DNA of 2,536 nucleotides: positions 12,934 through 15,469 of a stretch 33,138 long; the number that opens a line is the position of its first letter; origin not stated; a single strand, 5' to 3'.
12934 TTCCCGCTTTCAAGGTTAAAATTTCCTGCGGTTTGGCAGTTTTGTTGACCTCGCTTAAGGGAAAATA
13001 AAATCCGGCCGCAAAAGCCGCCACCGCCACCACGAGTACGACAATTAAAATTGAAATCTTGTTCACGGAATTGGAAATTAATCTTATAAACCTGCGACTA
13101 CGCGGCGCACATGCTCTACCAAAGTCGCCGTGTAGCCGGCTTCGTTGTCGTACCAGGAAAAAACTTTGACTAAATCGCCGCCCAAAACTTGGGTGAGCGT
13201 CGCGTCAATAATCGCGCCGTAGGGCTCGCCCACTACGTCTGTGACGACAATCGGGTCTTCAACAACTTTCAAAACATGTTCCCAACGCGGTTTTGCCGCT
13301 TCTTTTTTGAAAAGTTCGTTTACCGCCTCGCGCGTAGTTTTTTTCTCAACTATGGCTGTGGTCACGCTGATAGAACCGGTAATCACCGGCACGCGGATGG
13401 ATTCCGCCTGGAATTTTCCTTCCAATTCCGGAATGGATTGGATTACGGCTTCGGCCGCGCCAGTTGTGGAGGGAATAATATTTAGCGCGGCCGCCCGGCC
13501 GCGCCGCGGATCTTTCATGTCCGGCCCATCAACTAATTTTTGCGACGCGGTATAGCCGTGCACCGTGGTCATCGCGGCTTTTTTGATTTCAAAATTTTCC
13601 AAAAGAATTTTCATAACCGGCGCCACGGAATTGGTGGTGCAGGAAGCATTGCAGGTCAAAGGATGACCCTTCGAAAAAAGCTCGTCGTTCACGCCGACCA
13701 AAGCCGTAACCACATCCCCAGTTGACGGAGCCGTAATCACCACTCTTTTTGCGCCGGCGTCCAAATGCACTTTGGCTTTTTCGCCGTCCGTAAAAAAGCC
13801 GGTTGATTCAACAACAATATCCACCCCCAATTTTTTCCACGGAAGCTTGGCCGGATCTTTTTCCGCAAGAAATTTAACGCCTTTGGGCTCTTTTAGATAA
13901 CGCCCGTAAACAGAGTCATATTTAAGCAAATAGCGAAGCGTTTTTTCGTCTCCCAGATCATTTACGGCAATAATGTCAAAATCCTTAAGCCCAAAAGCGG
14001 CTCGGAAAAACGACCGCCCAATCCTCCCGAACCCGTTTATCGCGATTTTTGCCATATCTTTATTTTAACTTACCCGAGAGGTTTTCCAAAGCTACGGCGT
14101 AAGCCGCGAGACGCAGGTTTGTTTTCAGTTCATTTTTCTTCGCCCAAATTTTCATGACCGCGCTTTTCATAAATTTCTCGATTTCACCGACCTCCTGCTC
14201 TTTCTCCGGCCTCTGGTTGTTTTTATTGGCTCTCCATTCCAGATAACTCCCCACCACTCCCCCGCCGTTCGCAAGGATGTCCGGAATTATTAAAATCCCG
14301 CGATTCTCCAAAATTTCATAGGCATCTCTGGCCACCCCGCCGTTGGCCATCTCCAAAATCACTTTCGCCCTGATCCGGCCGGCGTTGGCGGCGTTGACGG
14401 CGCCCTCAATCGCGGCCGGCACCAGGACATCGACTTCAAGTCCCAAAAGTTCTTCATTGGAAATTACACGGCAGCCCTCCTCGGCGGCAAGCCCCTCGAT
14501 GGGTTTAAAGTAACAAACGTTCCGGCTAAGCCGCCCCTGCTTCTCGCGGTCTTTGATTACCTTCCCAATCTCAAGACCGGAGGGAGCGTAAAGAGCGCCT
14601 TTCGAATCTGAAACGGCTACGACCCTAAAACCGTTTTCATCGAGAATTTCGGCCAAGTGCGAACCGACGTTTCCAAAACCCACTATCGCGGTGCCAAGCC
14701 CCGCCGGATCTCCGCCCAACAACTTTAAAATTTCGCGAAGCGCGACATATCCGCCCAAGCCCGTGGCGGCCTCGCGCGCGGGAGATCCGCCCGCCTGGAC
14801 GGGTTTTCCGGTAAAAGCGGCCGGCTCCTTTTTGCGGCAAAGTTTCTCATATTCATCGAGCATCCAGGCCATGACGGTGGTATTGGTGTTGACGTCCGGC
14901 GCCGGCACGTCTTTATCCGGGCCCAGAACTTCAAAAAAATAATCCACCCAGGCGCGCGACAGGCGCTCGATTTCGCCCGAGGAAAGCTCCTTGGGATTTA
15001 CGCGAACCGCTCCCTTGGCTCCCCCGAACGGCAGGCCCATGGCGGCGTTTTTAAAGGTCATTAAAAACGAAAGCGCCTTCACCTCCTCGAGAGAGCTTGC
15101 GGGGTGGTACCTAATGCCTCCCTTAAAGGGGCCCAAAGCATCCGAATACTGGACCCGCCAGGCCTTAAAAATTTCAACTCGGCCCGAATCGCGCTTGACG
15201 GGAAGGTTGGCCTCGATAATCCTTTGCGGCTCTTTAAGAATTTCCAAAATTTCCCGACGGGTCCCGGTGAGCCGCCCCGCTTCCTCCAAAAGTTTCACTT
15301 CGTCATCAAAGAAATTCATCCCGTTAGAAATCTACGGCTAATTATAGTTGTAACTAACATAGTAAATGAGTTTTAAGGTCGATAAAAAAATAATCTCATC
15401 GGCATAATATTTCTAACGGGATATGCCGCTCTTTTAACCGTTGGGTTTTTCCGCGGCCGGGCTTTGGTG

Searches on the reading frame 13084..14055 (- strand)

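Call 55: search_protein_families(library=pfam, proteins=[window:13084-14055:-], max_evalue=0.0001)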
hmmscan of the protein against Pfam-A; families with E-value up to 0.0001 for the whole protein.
window:13084-14055:- (323 aa): 2 families
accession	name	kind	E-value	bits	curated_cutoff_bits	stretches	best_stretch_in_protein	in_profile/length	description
PF02800.25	Gp_dh_C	-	5.9e-49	166.1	24.4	1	144-302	1-158/158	Glyceraldehyde 3-phosphate dehydrogenase, C-terminal domain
PF00044.30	Gp_dh_N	-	2.4e-30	105.3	31.7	1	3-90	2-100/101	Glyceraldehyde 3-phosphate dehydrogenase, NAD binding domain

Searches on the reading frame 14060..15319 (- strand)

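Call 55: search_protein_families(library=pfam, proteins=[window:14060-15319:-], max_evalue=0.0001)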
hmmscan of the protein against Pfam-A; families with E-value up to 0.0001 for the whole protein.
window:14060-15319:- (419 aa): 2 families
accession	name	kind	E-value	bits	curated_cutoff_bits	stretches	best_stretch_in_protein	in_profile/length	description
PF00208.27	ELFV_dehydrog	-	3e-57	194.5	23.4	1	177-414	1-233/241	Glutamate/Leucine/Phenylalanine/Valine dehydrogenase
PF02812.23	ELFV_dehydrog_N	-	2.6e-53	179.6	25.3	1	31-159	1-129/129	Glu/Leu/Phe/Val dehydrogenase, dimerisation domain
